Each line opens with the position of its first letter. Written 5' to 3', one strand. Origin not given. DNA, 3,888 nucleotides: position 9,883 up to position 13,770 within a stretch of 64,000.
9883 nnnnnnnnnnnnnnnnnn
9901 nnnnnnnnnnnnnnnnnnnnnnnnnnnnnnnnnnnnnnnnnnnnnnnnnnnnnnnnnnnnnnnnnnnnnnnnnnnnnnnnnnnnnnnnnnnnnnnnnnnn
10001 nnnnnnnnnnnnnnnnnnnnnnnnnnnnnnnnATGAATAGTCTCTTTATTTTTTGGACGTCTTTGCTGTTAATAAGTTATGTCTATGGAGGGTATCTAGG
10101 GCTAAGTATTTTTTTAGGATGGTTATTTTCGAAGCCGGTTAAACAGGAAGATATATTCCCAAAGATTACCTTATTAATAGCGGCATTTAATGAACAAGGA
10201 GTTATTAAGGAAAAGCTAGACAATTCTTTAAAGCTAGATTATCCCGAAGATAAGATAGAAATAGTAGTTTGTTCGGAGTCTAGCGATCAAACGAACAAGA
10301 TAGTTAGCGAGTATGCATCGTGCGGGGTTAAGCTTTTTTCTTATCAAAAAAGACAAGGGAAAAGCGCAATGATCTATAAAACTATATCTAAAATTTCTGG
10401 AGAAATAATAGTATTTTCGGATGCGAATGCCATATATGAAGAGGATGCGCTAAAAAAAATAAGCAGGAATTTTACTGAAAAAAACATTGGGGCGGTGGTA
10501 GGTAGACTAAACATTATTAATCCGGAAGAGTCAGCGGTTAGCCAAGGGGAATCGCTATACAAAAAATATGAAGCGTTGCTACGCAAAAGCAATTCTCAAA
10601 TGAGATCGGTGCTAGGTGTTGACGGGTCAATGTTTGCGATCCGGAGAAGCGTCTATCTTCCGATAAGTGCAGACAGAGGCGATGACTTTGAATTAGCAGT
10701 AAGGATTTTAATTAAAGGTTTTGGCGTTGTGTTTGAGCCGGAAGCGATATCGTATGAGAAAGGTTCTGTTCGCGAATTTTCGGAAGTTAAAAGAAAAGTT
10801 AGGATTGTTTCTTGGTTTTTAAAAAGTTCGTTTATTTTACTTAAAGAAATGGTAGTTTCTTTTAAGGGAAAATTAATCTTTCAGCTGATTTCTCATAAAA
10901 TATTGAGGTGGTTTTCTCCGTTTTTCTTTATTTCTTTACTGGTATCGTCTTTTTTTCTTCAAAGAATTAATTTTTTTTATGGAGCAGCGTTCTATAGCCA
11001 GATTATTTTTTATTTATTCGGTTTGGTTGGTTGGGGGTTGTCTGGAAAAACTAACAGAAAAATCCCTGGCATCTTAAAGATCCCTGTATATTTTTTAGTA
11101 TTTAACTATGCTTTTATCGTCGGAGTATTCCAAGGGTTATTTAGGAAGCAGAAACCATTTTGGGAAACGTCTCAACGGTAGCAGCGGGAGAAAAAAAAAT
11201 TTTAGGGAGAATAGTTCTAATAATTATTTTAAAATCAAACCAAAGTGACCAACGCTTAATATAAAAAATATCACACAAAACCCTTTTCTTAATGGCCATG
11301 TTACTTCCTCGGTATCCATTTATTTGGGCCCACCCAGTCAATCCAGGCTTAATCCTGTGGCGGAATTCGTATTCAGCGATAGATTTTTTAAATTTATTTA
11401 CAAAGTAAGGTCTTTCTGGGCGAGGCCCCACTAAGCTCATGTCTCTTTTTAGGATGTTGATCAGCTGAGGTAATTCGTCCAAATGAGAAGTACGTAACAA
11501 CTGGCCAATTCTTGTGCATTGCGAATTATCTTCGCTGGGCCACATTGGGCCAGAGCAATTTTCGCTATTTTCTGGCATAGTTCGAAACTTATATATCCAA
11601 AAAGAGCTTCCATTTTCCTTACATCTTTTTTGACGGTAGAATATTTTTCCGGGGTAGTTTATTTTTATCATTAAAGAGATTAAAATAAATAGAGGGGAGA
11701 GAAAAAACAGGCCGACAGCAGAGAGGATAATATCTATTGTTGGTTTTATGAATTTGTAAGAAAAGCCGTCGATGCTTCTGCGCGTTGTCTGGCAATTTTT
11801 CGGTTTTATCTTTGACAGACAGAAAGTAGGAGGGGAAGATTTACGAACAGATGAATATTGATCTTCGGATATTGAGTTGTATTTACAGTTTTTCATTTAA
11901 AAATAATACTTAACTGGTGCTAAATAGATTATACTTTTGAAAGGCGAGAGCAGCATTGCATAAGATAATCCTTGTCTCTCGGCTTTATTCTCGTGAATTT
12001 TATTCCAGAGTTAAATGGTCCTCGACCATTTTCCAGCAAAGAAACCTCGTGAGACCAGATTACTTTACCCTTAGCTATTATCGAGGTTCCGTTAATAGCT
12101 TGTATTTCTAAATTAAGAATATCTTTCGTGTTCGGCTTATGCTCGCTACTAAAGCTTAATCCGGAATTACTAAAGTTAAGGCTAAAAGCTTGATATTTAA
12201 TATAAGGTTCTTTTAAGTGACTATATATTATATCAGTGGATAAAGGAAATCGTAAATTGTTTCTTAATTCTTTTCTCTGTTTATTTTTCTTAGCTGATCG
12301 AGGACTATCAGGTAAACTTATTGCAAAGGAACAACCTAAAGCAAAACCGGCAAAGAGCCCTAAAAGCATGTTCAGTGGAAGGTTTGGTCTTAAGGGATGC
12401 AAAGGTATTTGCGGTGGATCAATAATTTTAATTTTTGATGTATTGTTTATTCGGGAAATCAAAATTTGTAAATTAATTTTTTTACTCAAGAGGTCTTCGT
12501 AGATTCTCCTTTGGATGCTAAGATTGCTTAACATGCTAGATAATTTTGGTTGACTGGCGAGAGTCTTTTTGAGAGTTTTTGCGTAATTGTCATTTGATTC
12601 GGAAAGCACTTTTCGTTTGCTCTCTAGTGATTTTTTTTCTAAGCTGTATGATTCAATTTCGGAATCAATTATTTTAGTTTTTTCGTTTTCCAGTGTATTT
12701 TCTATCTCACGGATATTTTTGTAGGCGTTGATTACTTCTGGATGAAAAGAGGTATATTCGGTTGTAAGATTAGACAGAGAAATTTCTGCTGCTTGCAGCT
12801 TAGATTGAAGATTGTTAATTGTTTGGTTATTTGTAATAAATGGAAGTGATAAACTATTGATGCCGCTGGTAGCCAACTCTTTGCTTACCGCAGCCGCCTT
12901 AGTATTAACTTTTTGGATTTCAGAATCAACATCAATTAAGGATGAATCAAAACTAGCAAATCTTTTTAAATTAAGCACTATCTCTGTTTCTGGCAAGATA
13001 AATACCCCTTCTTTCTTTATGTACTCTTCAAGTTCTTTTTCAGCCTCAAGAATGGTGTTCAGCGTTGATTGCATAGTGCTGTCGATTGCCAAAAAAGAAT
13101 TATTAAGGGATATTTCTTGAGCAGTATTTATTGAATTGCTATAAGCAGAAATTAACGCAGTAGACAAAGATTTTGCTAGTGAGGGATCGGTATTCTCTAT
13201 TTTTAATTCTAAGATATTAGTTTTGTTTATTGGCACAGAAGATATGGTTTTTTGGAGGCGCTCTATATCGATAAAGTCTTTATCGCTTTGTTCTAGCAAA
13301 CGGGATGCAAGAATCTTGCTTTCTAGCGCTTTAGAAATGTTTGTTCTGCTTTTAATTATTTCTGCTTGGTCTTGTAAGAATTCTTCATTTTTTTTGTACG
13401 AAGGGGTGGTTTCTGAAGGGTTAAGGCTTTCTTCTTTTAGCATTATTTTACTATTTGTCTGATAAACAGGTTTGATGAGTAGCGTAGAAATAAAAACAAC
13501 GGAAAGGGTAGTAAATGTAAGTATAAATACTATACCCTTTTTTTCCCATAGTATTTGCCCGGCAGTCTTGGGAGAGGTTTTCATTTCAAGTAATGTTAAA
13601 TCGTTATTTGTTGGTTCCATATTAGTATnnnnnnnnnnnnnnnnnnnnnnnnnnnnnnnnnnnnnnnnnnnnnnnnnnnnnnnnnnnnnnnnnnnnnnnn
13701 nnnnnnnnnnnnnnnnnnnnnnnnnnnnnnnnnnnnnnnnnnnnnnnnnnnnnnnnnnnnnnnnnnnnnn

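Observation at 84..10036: Two B12-binding radical SAM enzymes plus a SAM methyltransferase embedded in a Wzx/Wzy glycan operon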

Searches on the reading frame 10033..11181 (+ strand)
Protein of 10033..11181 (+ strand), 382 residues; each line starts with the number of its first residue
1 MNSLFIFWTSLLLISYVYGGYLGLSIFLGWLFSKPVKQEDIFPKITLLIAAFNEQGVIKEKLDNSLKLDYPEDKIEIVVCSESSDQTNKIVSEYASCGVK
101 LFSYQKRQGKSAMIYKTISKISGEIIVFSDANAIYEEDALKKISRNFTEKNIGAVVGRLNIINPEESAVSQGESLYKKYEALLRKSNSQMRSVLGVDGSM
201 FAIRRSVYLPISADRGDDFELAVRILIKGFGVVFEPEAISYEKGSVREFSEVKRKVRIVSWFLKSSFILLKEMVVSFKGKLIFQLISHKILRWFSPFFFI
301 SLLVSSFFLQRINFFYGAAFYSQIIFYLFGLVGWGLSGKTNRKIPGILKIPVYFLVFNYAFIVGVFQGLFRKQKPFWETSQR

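Call 4: search_protein_families(library=pfam, proteins=[window:10033-11181:+], max_evalue=0.01)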
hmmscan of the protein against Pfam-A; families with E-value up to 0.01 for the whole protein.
window:10033-11181:+ (382 aa): 5 families
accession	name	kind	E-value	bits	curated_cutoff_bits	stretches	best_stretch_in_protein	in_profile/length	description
PF13641.12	Glyco_tranf_2_3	-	2.2e-21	77.3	27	1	43-243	1-212/230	Glycosyltransferase like family 2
PF00535.33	Glycos_transf_2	-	2.7e-16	60.4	23.3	1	47-208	2-164/168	Glycosyl transferase family 2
PF13632.12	Glyco_trans_2_3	-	1.5e-07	31.9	27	1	125-329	1-189/198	Glycosyl transferase family group 2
PF13506.12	Glyco_transf_21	-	0.00037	20.4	21.7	1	110-241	18-153/174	Glycosyl transferase family 21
PF10111.15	Glyco_tranf_2_2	-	0.00093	19.2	27.3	1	54-241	11-215/276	Glycosyltransferase like family 2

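Call 5: search_protein_families(library=ncbifam, proteins=[window:10033-11181:+], max_evalue=0.01)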
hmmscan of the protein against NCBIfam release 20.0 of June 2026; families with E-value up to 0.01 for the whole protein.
window:10033-11181:+ (382 aa): 18 families
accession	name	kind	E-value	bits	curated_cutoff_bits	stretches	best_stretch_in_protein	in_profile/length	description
TIGR03937.1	PgaC_IcaA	equivalog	1.5e-16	60.4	422.3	1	37-241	39-249/407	poly-beta-1,6-N-acetyl-D-glucosamine synthase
TIGR03111.1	glyc2_xrt_Gpos1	hypoth_equivalog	2.5e-12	46.3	363.95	1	6-163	8-177/439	TIGR03111 family XrtG-associated glycosyltransferase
TIGR03965.1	mycofact_glyco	equivalog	8.6e-11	41.4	280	1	37-239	69-277/467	mycofactocin biosynthesis glycosyltransferase MftF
TIGR04242.1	nodulat_NodC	equivalog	5.8e-10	38.7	550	1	36-169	41-178/395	chitooligosaccharide synthase NodC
NF041875.1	EPS_EpsD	equivalog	4e-09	36.3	370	1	47-250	3-214/325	exopolysaccharide biosynthesis glycosyltransferase EpsD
NF038299.1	EPS_HpsN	equivalog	3.5e-08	32.8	425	1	43-159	1-119/317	hormogonium polysaccharide biosynthesis glycosyltransferase HpsN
NF041865.1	EpsU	equivalog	1.2e-06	27.8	700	1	16-197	12-193/394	exopolysaccharide biosynthesis GT2 family glycosyltransferase EpsU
NF053739.1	GlytfEpsEBac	equivalog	1e-05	24.7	450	1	43-239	1-199/265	glycosyltransferase EpsE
NF008558.0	PRK11498.1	equivalog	2.4e-05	22.5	992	1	37-134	267-364/872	UDP-forming cellulose synthase catalytic subunit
TIGR04182.1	glyco_TIGR04182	equivalog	8.4e-05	22.1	325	1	45-168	2-117/293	S-layer glycoprotein N-glycosyltransferase AglJ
NF047683.1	TeichurnBiosyTuaG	equivalog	9.3e-05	22.2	400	1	43-263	6-224/252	teichuronic acid biosynthesis protein TuaG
TIGR03469.1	HpnB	hypoth_equivalog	0.0001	21.5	379.25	1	33-96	34-97/386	hopene-associated glycosyltransferase HpnB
NF010496.0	PRK13915.1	equivalog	0.00021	20.5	262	1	44-134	32-128/307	glucosyl-3-phosphoglycerate synthase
NF041391.1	DPhHxTase_Halo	equivalog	0.00058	18.9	375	1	51-148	3-94/213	dolichyl-phosphate hexose transferase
NF038302.1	EPS_HpsE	equivalog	0.00068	18.7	300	1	45-158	3-123/307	hormogonium polysaccharide biosynthesis glycosyltransferase HpsE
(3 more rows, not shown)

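Call 54: find_homologous_proteins(query=window:10033-11178:+)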
Query window:10033-11178:+ (382 aa): 427 proteins with E <= 0.001 among 4938 candidates; the best 120 are listed.
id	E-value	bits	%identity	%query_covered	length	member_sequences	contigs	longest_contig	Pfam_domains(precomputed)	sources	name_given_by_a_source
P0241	5.1e-244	827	100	100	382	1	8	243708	PF13632.13,PF13641.13,PF00535.33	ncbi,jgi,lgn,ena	-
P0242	8.4e-237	803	100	97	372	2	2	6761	PF13632.13,PF13641.13,PF00535.33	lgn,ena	-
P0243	5.0e-181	620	76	100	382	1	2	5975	PF13632.13,PF13641.13,PF00535.33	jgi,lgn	-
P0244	1.1e-148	513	63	99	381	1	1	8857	PF13632.13,PF13506.14,PF13641.13,PF00535.33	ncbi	-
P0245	1.0e-139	484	59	98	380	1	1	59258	PF13632.13,PF13506.14,PF13641.13,PF00535.33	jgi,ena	-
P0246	1.5e-139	483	59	98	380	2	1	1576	PF13632.13,PF13506.14,PF13641.13,PF00535.33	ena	-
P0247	2.4e-137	476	59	99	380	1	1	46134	PF13632.13,PF13506.14,PF13641.13,PF00535.33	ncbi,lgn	ncbi:MAG: glycosyltransferase family 2 protein [Candidatus Omnitrophota bacterium]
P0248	5.9e-137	475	57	100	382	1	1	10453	PF13632.13,PF13506.14,PF13641.13,PF00535.33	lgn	-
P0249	1.2e-136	474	57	99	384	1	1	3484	PF13632.13,PF13506.14,PF13641.13,PF00535.33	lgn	-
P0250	5.0e-135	468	59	96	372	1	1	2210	PF13632.13,PF13506.14,PF13641.13,PF00535.33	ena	-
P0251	9.1e-135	468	58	99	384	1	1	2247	PF13632.13,PF13641.13,PF00535.33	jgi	jgi:cellulose synthase/poly-beta-1,6-N-acetylglucosamine synthase-like glycosyltransferase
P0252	4.6e-134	465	54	98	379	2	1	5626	PF13632.13,PF13506.14,PF13641.13,PF00535.33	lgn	-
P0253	3.6e-133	462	58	91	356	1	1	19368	PF13632.13,PF13506.14,PF13641.13,PF00535.33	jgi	jgi:cellulose synthase/poly-beta-1,6-N-acetylglucosamine synthase-like glycosyltransferase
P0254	1.4e-131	457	54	98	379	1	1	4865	PF13632.13,PF10111.15,PF13506.14,PF13641.13,PF00535.33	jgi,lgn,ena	-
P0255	4.3e-131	455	54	98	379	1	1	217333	PF13632.13,PF13506.14,PF13641.13,PF00535.33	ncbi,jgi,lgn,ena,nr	ncbi:MAG: glycosyltransferase family 2 protein [Candidatus Omnitrophica bacterium]|nr:glycosyltransf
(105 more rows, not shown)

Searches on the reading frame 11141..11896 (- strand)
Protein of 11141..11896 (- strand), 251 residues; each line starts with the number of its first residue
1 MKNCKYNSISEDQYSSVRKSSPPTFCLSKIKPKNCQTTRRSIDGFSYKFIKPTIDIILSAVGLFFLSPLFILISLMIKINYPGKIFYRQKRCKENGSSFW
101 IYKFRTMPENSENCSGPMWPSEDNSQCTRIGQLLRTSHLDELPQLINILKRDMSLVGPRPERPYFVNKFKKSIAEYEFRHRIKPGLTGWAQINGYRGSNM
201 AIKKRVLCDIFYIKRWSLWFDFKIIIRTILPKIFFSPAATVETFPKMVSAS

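Call 4: search_protein_families(library=pfam, proteins=[window:11141-11896:-], max_evalue=0.01)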
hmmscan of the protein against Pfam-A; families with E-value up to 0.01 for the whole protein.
window:11141-11896:- (251 aa): 1 family
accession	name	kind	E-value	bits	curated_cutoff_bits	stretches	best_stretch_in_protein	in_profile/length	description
PF02397.22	Bac_transf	-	5.8e-62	208.8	27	1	51-230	1-175/179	Bacterial sugar transferase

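Call 5: search_protein_families(library=ncbifam, proteins=[window:11141-11896:-], max_evalue=0.01)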
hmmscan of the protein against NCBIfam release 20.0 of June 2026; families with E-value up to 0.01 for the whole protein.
window:11141-11896:- (251 aa): 10 families
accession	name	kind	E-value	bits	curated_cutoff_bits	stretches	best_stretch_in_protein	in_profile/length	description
TIGR03025.1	EPS_sugtrans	subfamily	3.6e-80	270.4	295.55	1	46-230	253-436/445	exopolysaccharide biosynthesis polyprenyl glycosylphosphotransferase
TIGR03023.1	WcaJ_sugtrans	equivalog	2.1e-79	267.9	410.75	1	41-232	254-446/453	undecaprenyl-phosphate glucose phosphotransferase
TIGR03013.1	EpsB_2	subfamily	6.2e-61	206.8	393.35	1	48-229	252-433/443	TIGR03013 family XrtA/PEP-CTERM system glycosyltransferase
TIGR03022.1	WbaP_sugtrans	subfamily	1.5e-52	179.4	403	2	127-229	349-446/456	undecaprenyl-phosphate galactose phosphotransferase WbaP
NF007518.0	PRK10124.1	equivalog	1.2e-50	172.6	684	1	48-234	271-458/464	undecaprenyl-phosphate glucose phosphotransferase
NF050817.1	PolSacchBiosHfsE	equivalog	2e-47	162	750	1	48-229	269-456/467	polysaccharide biosynthesis protein HfsE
NF052601.1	undeca_RfbP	equivalog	6.2e-41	140.3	330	1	35-230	29-233/244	undecaprenyl-phosphate galactose phosphotransferase family protein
NF041877.1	EPS_EpsZ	equivalog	1.1e-34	119.9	800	1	50-229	265-449/459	exopolysaccharide biosynthesis polyisoprenyl-phosphate hexose-1-phosphate transferase EpsZ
NF011751.0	PRK15204.1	equivalog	3.5e-27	95.2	907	1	46-229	275-466/476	undecaprenyl-phosphate galactose phosphotransferase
NF045514.1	glycotran_HepC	equivalog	1e-20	74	140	1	47-160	113-211/220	heterocyst development glycosyltransferase HepC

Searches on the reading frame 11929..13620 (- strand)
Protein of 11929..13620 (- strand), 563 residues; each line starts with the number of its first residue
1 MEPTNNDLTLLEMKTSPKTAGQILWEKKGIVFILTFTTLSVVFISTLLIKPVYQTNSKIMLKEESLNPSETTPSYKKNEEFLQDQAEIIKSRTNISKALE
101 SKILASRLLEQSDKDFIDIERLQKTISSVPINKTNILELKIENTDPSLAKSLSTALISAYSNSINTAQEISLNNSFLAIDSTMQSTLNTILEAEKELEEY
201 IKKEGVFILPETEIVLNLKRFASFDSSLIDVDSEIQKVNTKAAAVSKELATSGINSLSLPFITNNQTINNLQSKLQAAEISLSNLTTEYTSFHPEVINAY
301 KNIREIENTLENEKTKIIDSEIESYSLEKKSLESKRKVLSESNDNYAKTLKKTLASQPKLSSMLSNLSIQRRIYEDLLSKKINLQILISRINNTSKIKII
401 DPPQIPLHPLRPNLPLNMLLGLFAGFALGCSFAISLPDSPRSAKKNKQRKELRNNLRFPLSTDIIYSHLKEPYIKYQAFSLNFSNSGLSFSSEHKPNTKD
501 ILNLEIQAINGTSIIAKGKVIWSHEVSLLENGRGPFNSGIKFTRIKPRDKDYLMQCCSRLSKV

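Call 18: search_protein_families(library=ncbifam, proteins=[window:11929-13620:-], max_evalue=0.00001)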
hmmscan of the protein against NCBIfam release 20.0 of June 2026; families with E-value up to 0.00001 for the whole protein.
window:11929-13620:- (563 aa): 2 families
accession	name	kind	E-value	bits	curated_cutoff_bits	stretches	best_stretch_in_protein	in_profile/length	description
TIGR03007.1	pepcterm_ChnLen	equivalog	5.4e-25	87.6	278.85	1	23-445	9-444/498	XrtA system polysaccharide chain length determinant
TIGR03017.1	EpsF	equivalog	8.6e-17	61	422.75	1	23-434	9-416/444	chain length determinant protein EpsF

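Call 71: search_protein_families(library=pfam, proteins=[window:11929-13617:-], max_evalue=0.001)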
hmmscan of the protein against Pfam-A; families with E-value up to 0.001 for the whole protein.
window:11929-13617:- (562 aa): 3 families
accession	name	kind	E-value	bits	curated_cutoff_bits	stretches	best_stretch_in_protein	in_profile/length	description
PF13807.11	GNVR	-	3.1e-08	33.9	27.7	1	363-433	10-78/82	G-rich domain on putative tyrosine kinase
PF07238.19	PilZ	-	1.6e-07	32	22.5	1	451-556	2-100/102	PilZ domain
PF02706.20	Wzz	-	1.8e-06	28.6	25.5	1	22-98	11-88/91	Chain length determinant protein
